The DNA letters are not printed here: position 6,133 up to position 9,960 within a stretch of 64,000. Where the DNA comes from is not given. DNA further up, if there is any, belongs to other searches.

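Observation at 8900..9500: About 200-residue cysteine-rich insertion in the TM7-TM8 extracellular loop of a Na/K-type P-ATPase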

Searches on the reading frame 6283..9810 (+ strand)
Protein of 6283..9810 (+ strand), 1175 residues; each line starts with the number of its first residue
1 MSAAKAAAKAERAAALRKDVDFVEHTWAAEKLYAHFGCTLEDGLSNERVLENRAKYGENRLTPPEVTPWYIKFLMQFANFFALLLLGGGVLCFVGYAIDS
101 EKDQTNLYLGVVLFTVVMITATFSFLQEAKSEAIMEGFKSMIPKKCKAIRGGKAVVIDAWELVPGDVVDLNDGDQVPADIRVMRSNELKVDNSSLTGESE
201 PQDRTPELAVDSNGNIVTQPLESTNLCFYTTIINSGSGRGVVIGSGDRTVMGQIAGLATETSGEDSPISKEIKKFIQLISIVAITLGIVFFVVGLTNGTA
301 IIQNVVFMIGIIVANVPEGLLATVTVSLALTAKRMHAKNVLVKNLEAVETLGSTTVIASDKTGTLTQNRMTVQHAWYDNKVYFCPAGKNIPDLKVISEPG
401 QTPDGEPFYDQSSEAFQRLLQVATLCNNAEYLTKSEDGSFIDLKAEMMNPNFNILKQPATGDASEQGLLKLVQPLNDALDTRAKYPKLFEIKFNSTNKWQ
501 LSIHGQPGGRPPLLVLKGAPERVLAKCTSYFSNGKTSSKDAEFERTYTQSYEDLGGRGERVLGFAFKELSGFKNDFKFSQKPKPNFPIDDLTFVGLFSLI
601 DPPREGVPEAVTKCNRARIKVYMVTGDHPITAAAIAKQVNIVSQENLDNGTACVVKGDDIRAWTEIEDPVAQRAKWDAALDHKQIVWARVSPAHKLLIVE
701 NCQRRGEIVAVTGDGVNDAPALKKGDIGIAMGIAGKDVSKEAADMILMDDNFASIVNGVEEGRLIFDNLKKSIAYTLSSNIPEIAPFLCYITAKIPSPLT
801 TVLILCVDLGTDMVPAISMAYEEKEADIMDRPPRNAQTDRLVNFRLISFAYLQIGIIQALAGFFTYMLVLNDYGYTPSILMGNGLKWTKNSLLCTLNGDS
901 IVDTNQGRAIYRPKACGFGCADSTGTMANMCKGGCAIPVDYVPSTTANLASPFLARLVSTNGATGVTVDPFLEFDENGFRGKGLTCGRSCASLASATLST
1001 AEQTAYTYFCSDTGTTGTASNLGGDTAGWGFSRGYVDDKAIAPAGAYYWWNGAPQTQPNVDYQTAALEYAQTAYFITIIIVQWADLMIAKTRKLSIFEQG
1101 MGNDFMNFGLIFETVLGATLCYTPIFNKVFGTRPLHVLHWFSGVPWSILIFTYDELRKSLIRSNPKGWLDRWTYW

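Call 3: search_solved_structures(query=window:6283-9807:+, show_alignments=1, max_evalue=1e-50)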
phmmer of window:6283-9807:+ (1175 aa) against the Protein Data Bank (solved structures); distinct sequences matched with E-value up to 1e-50: 69 (the best 60 are shown).
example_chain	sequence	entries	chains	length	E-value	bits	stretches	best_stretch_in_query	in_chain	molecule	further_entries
4xe5_A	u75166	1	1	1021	6.1e-297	991.1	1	6-888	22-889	Sodium/potassium-transporting ATPase subunit alpha-1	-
3wgu_A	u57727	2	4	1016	1.7e-296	989.6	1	6-888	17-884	Sodium/potassium-transporting ATPase subunit alpha-1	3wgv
7e1z_A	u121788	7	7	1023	1.8e-296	989.6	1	12-888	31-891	Sodium/potassium-transporting ATPase subunit alpha-1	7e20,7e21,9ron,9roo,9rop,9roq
8jbk_A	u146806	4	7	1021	1.9e-296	989.5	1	6-888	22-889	Sodium/potassium-transporting ATPase subunit alpha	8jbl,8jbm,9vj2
9kcg_A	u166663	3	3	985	2.3e-294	982.6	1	23-888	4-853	Sodium/potassium-transporting ATPase subunit alpha-1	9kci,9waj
7d91_A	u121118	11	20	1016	3.1e-294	982.2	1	6-888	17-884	Sodium/potassium-transporting ATPase subunit alpha-1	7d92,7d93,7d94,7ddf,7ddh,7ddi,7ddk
7yzr_A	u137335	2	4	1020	3.2e-294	982.1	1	6-888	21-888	Sodium/potassium-transporting ATPase subunit alpha-1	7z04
4hqj_A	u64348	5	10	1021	3.4e-294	982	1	6-888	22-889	Sodium/potassium-transporting ATPase subunit alpha-1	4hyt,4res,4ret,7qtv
9kcj_A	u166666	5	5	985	8.8e-294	980.7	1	23-888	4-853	Sodium/potassium-transporting ATPase subunit alpha-1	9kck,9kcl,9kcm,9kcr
3b8e_A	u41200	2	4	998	1.4e-293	980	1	13-888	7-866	Sodium/potassium-transporting ATPase subunit alpha-1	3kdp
3n23_A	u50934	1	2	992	5.8e-293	978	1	16-888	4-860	Sodium/potassium-transporting ATPase subunit alpha-1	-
9wak_A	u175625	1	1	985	7e-293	977.7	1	23-888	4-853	Sodium/potassium-transporting ATPase subunit alpha-1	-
8zyj_A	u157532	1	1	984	9.7e-293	977.2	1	24-890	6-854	Sodium/potassium-transporting ATPase subunit alpha-4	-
24rc_A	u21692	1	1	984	9.8e-293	977.2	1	24-888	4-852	Sodium/potassium-transporting ATPase subunit alpha-1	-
8d3u_A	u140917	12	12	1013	4.4e-289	965.1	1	15-890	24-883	Sodium/potassium-transporting ATPase subunit alpha-3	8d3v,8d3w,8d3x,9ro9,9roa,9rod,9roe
6ln5_A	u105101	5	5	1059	1.8e-106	360.3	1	25-859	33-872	Sarcoplasmic/endoplasmic reticulum calcium ATPase 2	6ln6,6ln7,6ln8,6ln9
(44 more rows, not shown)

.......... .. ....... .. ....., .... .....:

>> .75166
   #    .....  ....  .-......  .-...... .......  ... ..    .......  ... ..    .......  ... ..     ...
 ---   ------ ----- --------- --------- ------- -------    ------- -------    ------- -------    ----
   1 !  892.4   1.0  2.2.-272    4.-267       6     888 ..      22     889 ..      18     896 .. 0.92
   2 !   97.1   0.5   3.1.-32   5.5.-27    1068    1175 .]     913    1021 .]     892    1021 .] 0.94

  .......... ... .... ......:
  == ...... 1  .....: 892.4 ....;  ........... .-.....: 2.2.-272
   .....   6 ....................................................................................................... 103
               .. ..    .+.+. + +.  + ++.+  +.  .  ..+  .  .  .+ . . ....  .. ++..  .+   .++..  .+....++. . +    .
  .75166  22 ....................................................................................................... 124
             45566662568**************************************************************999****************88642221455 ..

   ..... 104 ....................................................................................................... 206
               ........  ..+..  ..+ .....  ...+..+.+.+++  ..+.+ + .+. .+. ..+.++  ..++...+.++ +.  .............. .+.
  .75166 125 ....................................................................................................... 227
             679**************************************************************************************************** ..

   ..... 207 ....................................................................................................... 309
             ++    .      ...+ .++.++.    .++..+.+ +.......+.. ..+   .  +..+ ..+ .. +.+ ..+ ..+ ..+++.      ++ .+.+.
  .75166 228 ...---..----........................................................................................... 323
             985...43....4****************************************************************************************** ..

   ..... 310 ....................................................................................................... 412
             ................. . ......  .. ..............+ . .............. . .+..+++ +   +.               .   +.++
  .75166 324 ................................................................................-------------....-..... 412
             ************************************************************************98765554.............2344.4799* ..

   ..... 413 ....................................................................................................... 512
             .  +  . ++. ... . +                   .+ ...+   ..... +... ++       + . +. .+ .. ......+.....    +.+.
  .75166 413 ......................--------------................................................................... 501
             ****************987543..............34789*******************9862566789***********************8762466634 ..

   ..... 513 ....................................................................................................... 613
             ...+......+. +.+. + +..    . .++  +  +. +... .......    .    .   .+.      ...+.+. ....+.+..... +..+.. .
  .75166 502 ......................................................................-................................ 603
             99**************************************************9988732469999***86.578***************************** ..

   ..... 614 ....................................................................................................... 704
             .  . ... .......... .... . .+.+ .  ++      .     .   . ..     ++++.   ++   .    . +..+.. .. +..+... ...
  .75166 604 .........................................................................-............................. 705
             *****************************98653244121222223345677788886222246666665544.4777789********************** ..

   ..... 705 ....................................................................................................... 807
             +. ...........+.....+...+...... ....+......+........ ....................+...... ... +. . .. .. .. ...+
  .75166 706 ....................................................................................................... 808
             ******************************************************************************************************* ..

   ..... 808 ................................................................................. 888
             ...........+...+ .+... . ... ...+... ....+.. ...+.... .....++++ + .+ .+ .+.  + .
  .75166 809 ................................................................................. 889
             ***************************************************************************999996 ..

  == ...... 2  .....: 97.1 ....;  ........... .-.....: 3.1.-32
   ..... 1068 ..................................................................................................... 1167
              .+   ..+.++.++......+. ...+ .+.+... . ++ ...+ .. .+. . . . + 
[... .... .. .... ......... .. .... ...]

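Call 4: search_protein_families(library=pfam, proteins=[window:6283-9807:+], max_evalue=0.1)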
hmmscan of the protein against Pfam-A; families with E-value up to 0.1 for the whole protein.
window:6283-9807:+ (1175 aa): 7 families
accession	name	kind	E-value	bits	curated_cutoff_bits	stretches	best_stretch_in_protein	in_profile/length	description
PF00122.25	E1-E2_ATPase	-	4.3e-41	140.9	28.1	1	140-337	1-180/181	E1-E2 ATPase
PF00689.26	Cation_ATPase_C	-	3.1e-36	125.2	27.3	2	796-878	1-81/175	Cation transporting ATPase, C-terminus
PF13246.12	Cation_ATPase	-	6.8e-17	61.7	21.7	1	425-530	2-91/91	Cation transport ATPase (P-type)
PF00690.31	Cation_ATPase_N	-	2.4e-16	59.6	20.4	1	25-92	2-69/69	Cation transporter/ATPase, N-terminus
PF00702.32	Hydrolase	-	1.3e-15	58.8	26.4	1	592-724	86-189/191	haloacid dehalogenase-like hydrolase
PF08282.18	Hydrolase_3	-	0.0021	18.3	20.9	1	700-756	197-252/255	haloacid dehalogenase-like hydrolase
PF09925.14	DUF2157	-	0.048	13.8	32.4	0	75-136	35-95/146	Predicted membrane protein (DUF2157)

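Call 29: find_encoding_contigs(protein=window:6283-9810:+, flank=3000, max_places=4)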
Protein window:6283-9810:+ (1175 aa): 2 contigs read that carry it; 2 places shown.
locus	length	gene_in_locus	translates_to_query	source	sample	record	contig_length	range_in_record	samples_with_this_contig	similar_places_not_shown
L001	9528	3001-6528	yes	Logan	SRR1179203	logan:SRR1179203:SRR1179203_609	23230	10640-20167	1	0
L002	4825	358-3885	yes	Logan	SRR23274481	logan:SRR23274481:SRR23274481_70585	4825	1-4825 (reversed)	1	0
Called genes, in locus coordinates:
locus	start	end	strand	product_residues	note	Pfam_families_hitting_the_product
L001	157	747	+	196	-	-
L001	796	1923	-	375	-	PF00023:Ank (faint), PF12796:Ank_2, PF13637:Ank_4 (faint), PF13857:Ank_5 (weak)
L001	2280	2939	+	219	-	-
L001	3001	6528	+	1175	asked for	PF00690:Cation_ATPase_N, PF00122:E1-E2_ATPase, PF13246:Cation_ATPase, PF00702:Hydrolase, PF00689:Cation_ATPase_C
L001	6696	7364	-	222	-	PF03587:EMG1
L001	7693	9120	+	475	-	PF02458:Transferase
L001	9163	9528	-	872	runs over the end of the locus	PF00150:Cellulase (faint)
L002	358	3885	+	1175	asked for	PF00690:Cation_ATPase_N, PF00122:E1-E2_ATPase, PF13246:Cation_ATPase, PF00702:Hydrolase, PF00689:Cation_ATPase_C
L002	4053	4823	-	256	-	?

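Call 31: find_homologous_proteins(query=window:6283-9807:+, max_evalue=1e-100)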
Query window:6283-9807:+ (1175 aa): 7670 proteins with E <= 1e-100 among 8000 candidates; the best 120 are listed.
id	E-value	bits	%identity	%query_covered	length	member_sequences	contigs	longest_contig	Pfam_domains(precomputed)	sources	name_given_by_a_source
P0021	0.0e+0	2686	99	100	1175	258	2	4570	PF00702.33,PF13246.13,PF00689.27,PF00690.32,PF00122.26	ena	-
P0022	0.0e+0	2362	88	99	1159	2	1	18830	PF00702.33,PF13246.13,PF00689.27,PF00690.32,PF00122.26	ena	-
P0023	0.0e+0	2334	86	100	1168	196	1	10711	PF00702.33,PF13246.13,PF00689.27,PF00690.32,PF00122.26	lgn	-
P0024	0.0e+0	2324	86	100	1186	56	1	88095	PF00702.33,PF13246.13,PF00689.27,PF00690.32,PF00122.26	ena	-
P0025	0.0e+0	2282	85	100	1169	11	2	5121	PF00702.33,PF13246.13,PF00689.27,PF00690.32,PF00122.26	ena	-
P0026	0.0e+0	2251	83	99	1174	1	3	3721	PF00702.33,PF13246.13,PF00689.27,PF00690.32,PF00122.26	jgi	jgi:sodium/potassium-transporting ATPase subunit alpha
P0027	0.0e+0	2230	84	97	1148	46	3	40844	PF00702.33,PF13246.13,PF00689.27,PF00690.32,PF00122.26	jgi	-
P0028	0.0e+0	2123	85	93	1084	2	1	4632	PF00702.33,PF13246.13,PF00689.27,PF00122.26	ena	-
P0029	0.0e+0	2105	84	94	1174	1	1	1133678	PF00702.33,PF13246.13,PF00689.27,PF00690.32,PF00122.26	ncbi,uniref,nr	ncbi:P-type ATPase [Ostreococcus tauri]|uniref:P-type ATPase n=1 Tax=Ostreococcus tauri TaxID=70448 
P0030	0.0e+0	2076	81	94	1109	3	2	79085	PF00702.33,PF13246.13,PF00689.27,PF00122.26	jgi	-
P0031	0.0e+0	1961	75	99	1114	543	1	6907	PF00702.33,PF13246.13,PF00689.27,PF00690.32,PF00122.26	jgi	jgi:sodium/potassium-transporting ATPase subunit alpha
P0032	0.0e+0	1956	74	100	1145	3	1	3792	PF00702.33,PF13246.13,PF00689.27,PF00690.32,PF00122.26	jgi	jgi:sodium/potassium-transporting ATPase subunit alpha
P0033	0.0e+0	1952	75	100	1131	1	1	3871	PF00702.33,PF13246.13,PF00689.27,PF00690.32,PF00122.26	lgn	-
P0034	0.0e+0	1946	74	100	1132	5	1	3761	PF00702.33,PF13246.13,PF00689.27,PF00690.32,PF00122.26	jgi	jgi:sodium/potassium-transporting ATPase subunit alpha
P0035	0.0e+0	1945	75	99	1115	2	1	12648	PF00702.33,PF13246.13,PF00689.27,PF00690.32,PF00122.26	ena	-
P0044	0.0e+0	1610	63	99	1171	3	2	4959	PF00702.33,PF13246.13,PF00689.27,PF00690.32,PF00122.26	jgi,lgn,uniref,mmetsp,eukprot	uniref:Cation-transporting P-type ATPase N-terminal domain-containing protein n=2 Tax=Eukaryota TaxI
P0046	0.0e+0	1593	62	100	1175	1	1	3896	PF00702.33,PF13246.13,PF00689.27,PF00690.32,PF00122.26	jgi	-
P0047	0.0e+0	1588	63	99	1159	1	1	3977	PF00702.33,PF13246.13,PF00689.27,PF00690.32,PF00122.26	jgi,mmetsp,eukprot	mmetsp:Transcript_17079/g.20561 ORF Transcript_17079/g.20561 Transcript_17079/m.20561 type:complete 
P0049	0.0e+0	1573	60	100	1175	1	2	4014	PF00702.33,PF13246.13,PF00689.27,PF00690.32,PF00122.26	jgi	-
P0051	0.0e+0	1553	61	99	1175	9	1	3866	PF00702.33,PF13246.13,PF00689.27,PF00690.32,PF00122.26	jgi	-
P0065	0.0e+0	1503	59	100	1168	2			PF00702.33,PF13246.13,PF00689.27,PF00690.32,PF00122.26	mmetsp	mmetsp:Transcript_503/g.1740 ORF Transcript_503/g.1740 Transcript_503/m.1740 type:complete len:1169 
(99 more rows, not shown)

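Call 45: find_encoding_contigs(protein=P0029, flank=1000, max_places=2)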
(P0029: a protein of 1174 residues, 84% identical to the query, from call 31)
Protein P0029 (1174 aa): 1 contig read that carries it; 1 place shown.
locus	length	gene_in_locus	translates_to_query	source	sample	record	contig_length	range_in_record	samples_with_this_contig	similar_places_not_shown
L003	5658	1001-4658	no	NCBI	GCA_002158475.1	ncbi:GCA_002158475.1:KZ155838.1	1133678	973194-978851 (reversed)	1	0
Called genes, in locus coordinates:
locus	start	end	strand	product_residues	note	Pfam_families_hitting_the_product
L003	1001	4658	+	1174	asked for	PF00690:Cation_ATPase_N, PF00122:E1-E2_ATPase, PF13246:Cation_ATPase, PF00702:Hydrolase, PF00689:Cation_ATPase_C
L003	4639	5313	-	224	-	PF03587:EMG1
